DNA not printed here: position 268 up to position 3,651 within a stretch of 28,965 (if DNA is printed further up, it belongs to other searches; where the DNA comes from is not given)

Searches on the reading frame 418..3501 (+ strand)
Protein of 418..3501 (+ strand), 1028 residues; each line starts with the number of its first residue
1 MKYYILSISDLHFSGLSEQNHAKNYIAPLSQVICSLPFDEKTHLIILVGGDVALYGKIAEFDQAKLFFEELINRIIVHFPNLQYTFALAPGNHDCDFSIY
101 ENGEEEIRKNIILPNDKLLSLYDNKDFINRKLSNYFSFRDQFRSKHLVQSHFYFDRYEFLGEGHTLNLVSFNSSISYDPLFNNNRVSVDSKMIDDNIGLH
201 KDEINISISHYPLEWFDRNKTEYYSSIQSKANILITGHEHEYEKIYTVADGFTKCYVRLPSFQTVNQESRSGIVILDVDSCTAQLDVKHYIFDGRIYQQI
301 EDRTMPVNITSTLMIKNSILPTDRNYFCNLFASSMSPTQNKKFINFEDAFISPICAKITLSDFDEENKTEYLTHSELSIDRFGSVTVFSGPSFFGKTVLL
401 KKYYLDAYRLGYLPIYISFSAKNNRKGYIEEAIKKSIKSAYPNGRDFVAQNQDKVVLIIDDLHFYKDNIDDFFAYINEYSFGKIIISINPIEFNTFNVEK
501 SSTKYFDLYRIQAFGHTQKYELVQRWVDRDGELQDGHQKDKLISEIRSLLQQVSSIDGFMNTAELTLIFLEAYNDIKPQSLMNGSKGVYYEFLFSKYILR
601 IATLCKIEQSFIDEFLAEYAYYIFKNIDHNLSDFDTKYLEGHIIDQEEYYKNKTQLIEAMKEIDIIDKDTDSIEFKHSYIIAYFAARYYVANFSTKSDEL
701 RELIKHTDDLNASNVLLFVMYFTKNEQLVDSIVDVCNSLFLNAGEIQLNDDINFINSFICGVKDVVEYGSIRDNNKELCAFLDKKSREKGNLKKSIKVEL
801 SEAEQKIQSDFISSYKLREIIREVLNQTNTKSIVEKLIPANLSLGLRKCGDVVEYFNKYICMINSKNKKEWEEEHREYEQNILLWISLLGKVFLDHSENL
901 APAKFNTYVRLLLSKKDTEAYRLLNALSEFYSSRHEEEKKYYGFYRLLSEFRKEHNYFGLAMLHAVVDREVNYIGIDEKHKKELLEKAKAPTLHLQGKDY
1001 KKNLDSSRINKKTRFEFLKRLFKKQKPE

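Call 6: search_protein_families(library=padloc, proteins=[window:418-3501:+], max_evalue=0.01)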
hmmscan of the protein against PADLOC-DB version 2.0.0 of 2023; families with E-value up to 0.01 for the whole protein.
window:418-3501:+ (1028 aa): 1 family
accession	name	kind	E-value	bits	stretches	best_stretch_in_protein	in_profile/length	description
PDLC05050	PDC-S60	-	7.4e-21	72.1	1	342-771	213-651/906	-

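Call 29: search_protein_families(library=pfam, proteins=[window:418-3501:+], max_evalue=0.001)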
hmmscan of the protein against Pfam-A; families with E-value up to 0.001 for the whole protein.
window:418-3501:+ (1028 aa): 2 families
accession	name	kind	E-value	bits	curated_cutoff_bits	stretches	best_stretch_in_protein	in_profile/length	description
PF00149.33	Metallophos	-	9.5e-09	36.4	21.5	1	5-242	3-191/191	Calcineurin-like phosphoesterase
PF12775.13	AAA_7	-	0.00071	19.6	25.8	0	386-464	36-111/181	P-loop containing dynein motor region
